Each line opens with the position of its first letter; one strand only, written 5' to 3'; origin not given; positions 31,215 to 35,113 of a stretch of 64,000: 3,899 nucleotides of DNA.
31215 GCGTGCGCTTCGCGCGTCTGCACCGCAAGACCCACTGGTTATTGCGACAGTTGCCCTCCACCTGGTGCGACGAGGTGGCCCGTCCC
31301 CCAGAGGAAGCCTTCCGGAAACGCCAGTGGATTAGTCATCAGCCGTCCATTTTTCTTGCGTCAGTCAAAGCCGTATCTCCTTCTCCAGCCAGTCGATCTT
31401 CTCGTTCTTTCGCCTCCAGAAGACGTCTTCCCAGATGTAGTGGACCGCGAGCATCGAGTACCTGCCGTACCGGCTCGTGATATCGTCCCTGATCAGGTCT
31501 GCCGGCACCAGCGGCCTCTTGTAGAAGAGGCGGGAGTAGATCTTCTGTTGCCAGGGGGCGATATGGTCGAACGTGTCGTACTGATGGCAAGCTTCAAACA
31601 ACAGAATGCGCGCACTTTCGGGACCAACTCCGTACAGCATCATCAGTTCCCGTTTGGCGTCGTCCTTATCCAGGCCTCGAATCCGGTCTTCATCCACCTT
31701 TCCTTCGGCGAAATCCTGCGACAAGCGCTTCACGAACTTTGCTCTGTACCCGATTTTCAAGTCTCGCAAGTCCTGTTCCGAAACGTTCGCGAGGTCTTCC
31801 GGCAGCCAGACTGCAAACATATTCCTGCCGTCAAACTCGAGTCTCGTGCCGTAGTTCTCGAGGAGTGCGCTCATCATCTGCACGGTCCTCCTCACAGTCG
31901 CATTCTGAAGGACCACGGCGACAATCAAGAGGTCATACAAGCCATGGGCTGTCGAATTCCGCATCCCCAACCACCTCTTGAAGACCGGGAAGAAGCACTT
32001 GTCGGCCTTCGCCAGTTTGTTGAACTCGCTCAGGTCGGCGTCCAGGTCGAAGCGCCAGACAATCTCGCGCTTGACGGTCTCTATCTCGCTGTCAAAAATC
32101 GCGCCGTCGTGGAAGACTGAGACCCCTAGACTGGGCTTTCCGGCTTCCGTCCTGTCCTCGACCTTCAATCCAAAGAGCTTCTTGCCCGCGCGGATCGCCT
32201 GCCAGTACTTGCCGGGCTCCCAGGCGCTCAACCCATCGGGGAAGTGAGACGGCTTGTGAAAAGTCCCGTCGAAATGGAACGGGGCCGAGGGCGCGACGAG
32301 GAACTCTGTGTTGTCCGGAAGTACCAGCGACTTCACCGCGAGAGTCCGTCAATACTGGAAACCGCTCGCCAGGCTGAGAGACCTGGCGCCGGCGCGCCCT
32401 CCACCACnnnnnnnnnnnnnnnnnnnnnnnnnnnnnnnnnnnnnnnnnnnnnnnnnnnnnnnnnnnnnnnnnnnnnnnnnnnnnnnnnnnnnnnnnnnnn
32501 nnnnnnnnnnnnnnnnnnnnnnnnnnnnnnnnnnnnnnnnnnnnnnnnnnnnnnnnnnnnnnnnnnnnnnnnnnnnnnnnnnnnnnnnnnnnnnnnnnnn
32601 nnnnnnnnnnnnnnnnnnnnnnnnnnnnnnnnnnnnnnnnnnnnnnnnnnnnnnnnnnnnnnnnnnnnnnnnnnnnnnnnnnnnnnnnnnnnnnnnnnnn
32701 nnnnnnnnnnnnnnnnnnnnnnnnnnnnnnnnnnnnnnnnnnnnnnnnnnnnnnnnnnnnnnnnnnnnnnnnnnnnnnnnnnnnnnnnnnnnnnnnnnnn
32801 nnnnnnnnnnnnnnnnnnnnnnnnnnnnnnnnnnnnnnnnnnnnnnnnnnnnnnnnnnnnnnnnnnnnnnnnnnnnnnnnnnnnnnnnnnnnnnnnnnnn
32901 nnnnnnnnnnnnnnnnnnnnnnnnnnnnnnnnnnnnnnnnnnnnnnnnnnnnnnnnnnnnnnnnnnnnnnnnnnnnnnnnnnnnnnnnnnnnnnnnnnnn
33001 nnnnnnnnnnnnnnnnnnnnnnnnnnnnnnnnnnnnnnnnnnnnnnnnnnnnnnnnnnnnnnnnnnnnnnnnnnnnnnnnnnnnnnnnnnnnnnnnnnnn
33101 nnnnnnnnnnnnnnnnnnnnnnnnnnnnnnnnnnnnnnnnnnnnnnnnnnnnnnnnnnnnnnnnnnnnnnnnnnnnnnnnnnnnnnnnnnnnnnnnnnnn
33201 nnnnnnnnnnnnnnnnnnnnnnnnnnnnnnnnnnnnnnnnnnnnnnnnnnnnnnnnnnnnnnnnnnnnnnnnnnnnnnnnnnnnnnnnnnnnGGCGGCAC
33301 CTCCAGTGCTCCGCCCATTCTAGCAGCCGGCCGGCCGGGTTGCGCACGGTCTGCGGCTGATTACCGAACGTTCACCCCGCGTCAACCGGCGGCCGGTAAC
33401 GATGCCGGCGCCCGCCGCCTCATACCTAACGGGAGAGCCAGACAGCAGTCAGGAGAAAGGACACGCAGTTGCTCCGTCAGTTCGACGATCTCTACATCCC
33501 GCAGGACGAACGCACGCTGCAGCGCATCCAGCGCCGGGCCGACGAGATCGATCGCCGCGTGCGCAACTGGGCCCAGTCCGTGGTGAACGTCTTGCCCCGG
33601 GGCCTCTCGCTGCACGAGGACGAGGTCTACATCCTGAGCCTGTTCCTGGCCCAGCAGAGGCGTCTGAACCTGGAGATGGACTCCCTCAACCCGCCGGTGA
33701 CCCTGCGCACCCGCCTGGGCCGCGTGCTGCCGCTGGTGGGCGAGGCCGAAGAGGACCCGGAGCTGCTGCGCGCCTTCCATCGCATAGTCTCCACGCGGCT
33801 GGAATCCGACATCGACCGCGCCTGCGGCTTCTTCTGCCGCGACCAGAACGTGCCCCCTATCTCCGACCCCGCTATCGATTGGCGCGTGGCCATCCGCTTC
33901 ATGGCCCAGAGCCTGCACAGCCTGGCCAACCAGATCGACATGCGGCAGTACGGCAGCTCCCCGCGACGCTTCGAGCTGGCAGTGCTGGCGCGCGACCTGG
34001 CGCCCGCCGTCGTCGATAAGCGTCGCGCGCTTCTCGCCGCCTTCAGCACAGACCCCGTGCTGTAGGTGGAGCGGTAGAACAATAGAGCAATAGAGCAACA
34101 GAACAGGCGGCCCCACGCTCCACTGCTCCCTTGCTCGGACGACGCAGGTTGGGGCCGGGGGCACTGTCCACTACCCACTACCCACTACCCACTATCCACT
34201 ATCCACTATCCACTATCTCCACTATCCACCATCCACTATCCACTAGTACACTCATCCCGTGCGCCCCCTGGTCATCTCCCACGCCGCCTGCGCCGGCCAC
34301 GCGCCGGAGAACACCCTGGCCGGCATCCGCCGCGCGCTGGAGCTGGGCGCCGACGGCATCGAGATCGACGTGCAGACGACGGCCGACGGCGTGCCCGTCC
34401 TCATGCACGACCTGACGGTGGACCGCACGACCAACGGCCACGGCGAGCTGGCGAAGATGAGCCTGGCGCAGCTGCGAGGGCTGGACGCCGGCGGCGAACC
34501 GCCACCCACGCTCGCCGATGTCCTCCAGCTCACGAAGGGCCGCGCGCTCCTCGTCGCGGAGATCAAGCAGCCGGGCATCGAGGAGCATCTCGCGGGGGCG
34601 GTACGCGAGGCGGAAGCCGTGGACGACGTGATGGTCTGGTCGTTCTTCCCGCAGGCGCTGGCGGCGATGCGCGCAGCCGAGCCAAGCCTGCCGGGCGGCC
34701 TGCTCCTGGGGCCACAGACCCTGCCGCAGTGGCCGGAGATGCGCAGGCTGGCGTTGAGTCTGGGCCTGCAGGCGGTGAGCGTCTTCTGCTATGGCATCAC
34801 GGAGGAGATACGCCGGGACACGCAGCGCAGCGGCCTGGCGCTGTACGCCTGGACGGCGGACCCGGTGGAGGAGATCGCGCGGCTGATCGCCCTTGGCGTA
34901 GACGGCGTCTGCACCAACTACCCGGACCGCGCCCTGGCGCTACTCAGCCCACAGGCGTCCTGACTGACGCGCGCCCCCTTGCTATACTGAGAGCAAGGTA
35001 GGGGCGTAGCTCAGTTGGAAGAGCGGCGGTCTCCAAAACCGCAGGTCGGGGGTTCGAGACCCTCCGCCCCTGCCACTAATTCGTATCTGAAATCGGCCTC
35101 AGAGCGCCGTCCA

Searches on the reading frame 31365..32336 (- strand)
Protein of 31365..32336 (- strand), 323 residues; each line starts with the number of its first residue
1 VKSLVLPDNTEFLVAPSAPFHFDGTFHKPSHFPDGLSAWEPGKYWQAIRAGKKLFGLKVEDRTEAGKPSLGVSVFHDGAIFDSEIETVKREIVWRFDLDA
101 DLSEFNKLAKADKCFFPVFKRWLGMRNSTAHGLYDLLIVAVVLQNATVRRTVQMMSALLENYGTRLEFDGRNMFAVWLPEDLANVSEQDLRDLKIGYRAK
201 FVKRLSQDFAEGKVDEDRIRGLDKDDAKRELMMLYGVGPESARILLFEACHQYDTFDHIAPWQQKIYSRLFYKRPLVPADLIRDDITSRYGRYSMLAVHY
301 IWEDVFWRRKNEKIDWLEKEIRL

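Call 50: search_protein_families(library=pfam, proteins=[window:31365-32336:-], max_evalue=0.001)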
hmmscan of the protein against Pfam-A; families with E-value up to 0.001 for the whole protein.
window:31365-32336:- (323 aa): 1 family
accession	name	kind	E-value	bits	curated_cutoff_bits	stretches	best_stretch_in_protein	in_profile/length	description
PF00730.31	HhH-GPD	-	2.2e-06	28.4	26.2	1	139-271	2-67/108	HhH-GPD superfamily base excision DNA repair protein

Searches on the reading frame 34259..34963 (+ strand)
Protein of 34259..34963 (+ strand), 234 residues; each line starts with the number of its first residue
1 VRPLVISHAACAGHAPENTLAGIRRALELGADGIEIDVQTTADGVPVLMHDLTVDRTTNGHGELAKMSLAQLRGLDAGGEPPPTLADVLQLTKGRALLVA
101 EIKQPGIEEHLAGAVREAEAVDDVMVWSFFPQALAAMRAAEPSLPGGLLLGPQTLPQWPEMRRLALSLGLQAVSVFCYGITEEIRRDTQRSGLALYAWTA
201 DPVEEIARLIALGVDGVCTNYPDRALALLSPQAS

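Call 50: search_protein_families(library=pfam, proteins=[window:34259-34963:+], max_evalue=0.001)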
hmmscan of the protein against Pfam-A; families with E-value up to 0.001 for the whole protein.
window:34259-34963:+ (234 aa): 2 families
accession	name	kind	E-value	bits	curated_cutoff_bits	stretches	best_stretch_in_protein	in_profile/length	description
PF03009.23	GDPD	-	3.3e-37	129.4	23.6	1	8-223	1-243/244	Glycerophosphoryl diester phosphodiesterase family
PF13653.12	GDPD_2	-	3.9e-07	30.8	27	1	196-223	3-30/30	Glycerophosphoryl diester phosphodiesterase family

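Call 53: find_homologous_proteins(query=window:34259-34963:+, max_evalue=1e-30)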
Query window:34259-34963:+ (234 aa): 1097 proteins with E <= 1e-30 among 8000 candidates; the best 120 are listed.
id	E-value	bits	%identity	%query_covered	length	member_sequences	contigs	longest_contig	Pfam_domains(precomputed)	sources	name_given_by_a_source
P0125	4.2e-148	509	100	100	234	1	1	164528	PF13653.13,PF03009.24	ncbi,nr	ncbi:MAG: glycerophosphodiester phosphodiesterase [Dehalococcoidia bacterium]|nr:glycerophosphodiest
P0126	6.0e-132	457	90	100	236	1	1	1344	PF13653.13,PF03009.24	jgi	jgi:glycerophosphoryl diester phosphodiesterase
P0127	1.9e-111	390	77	98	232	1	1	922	PF13653.13,PF03009.24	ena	-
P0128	1.6e-110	386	73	98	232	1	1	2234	PF13653.13,PF03009.24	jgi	jgi:glycerophosphoryl diester phosphodiesterase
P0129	1.9e-110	386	77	98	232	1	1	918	PF13653.13,PF03009.24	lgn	-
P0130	4.9e-110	385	77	98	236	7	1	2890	PF13653.13,PF03009.24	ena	-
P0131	1.8e-109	383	75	98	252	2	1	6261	PF13653.13,PF03009.24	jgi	-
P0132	5.3e-108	378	75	98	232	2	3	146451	PF13653.13,PF03009.24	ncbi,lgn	-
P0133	3.2e-107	376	75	98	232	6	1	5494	PF13653.13,PF03009.24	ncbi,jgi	jgi:glycerophosphoryl diester phosphodiesterase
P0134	1.1e-105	371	73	96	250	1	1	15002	PF13653.13,PF03009.24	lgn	-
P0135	6.1e-105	368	74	97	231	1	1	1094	PF13653.13,PF03009.24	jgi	-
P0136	8.5e-105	368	73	98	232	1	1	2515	PF13653.13,PF03009.24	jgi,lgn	jgi:glycerophosphoryl diester phosphodiesterase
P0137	9.9e-105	368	73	98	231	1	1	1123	PF13653.13,PF03009.24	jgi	-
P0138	1.2e-104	367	73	98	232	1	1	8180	PF13653.13,PF03009.24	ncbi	-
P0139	3.6e-104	366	73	98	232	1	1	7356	PF13653.13,PF03009.24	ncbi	-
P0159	4.0e-101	356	70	98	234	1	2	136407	PF13653.13,PF03009.24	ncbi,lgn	-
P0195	1.1e-98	348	69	97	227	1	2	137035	PF13653.13,PF03009.24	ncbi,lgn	-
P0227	4.0e-97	343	68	98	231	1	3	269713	PF03009.24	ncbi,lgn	ncbi:MAG: glycerophosphodiester phosphodiesterase family protein [Dehalococcoidia bacterium]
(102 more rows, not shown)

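Call 56: find_encoding_contigs(protein=P0159, flank=10000, max_places=1)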
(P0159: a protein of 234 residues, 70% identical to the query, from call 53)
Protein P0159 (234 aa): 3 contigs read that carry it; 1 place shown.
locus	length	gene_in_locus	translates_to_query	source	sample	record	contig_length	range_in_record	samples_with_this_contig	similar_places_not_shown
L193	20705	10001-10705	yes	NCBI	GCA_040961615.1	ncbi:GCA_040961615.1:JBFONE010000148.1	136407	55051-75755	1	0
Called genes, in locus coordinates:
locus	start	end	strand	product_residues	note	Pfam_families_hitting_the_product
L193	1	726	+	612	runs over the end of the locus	PF00082:Peptidase_S8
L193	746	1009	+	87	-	-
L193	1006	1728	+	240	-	-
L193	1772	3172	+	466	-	PF09861:Lar_N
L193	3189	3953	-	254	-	PF00561:Abhydrolase_1, PF12146:Hydrolase_4, PF12697:Abhydrolase_6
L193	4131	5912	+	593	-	PF18158:AidB_N, PF02770:Acyl-CoA_dh_M, PF00441:Acyl-CoA_dh_1, PF08028:Acyl-CoA_dh_2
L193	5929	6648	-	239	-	PF00561:Abhydrolase_1, PF12697:Abhydrolase_6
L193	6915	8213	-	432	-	PF00232:Glyco_hydro_1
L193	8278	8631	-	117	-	-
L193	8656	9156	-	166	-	PF07355:GRDB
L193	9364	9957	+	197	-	-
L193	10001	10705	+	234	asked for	PF03009:GDPD, PF13653:GDPD_2 (weak)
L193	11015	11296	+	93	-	-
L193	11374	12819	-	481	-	PF00672:HAMP, PF00990:GGDEF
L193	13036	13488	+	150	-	PF00571:CBS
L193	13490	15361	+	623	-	PF01558:POR, PF01855:POR_N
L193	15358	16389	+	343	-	PF02775:TPP_enzyme_C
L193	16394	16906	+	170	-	PF00571:CBS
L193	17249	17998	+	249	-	-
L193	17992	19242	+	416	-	PF00571:CBS (weak)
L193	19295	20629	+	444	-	PF00202:Aminotran_3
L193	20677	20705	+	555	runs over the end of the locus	PF00343:Phosphorylase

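Call 57: find_encoding_contigs(protein=P0195, flank=10000, max_places=1)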
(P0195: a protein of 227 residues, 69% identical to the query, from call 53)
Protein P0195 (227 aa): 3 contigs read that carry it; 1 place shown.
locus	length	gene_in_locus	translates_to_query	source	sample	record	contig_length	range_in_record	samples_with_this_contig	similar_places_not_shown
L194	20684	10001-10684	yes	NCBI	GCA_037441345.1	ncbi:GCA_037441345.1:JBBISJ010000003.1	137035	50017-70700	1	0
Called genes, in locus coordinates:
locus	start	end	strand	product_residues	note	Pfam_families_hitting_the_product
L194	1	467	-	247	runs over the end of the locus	PF13489:Methyltransf_23, PF08241:Methyltransf_11, PF08242:Methyltransf_12, PF13649:Methyltransf_25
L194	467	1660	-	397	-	PF13641:Glyco_tranf_2_3 (weak), PF00535:Glycos_transf_2, PF26629:GT2_TM_C (weak)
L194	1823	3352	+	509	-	PF13487:HD_5, PF01966:HD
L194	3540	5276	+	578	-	PF07811:TadE (weak), PF13400:Tad, PF13519:VWA_2 (faint), PF00092:VWA (faint)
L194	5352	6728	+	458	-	PF09861:Lar_N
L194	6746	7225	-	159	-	PF12900:Pyridox_ox_2, PF01243:PNPOx_N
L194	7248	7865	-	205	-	PF01161:PBP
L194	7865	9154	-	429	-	PF00232:Glyco_hydro_1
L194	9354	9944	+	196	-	-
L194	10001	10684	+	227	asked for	PF03009:GDPD, PF13653:GDPD_2 (faint)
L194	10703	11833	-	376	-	PF01113:DapB_N (weak), PF01370:Epimerase (weak), PF01488:Shikimate_DH, PF02254:TrkA_N (weak), PF03435:Sacchrp_dh_NADP, PF03807:F420_oxidored, PF13460:NAD_binding_10, PF16653:Sacchrp_dh_C, +1 more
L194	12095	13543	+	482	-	PF00171:Aldedh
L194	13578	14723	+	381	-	PF03435:Sacchrp_dh_NADP, PF16653:Sacchrp_dh_C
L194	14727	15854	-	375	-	PF00005:ABC_tran, PF08402:TOBE_2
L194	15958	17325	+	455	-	PF00202:Aminotran_3, PF01212:Beta_elim_lyase (weak)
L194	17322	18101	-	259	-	PF00528:BPD_transp_1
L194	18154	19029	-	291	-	PF00528:BPD_transp_1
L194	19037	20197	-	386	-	PF01547:SBP_bac_1, PF13416:SBP_bac_8, PF13343:SBP_bac_6, PF13531:SBP_bac_11 (weak)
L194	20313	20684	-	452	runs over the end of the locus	PF00202:Aminotran_3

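Call 58: find_encoding_contigs(protein=P0227, flank=10000, max_places=1)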
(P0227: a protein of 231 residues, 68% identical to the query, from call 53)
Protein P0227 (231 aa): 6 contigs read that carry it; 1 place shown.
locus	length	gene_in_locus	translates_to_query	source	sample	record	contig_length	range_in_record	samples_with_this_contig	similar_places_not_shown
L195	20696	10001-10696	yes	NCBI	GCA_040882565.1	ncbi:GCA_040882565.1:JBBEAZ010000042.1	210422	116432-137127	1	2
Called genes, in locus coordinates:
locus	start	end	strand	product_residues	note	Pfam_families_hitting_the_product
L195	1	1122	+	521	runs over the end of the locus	-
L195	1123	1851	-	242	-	PF13489:Methyltransf_23, PF08241:Methyltransf_11, PF08242:Methyltransf_12, PF13649:Methyltransf_25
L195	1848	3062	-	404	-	PF00535:Glycos_transf_2, PF13641:Glyco_tranf_2_3 (faint), PF26629:GT2_TM_C (weak)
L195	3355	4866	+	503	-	PF01966:HD, PF13487:HD_5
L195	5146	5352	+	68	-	-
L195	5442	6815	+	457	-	PF09861:Lar_N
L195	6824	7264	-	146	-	PF01243:PNPOx_N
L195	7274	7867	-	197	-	PF01161:PBP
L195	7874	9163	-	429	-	PF00232:Glyco_hydro_1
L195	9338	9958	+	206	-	-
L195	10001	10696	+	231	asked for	PF03009:GDPD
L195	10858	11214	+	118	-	-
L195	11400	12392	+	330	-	PF03279:Lip_A_acyltrans (weak)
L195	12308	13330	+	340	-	PF00005:ABC_tran, PF13304:AAA_21 (weak)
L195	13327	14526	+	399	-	PF12679:ABC2_membrane_2, PF12698:ABC2_membrane_3, PF01061:ABC2_membrane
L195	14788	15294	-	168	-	PF15919:HicB_lk_antitox, PF15970:HicB-like_2, PF05534:HicB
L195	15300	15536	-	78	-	PF07927:HicA_toxin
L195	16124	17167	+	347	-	PF13310:Virulence_RhuM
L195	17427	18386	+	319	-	PF01555:N6_N4_Mtase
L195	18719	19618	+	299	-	-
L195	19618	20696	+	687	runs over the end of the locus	PF04851:ResIII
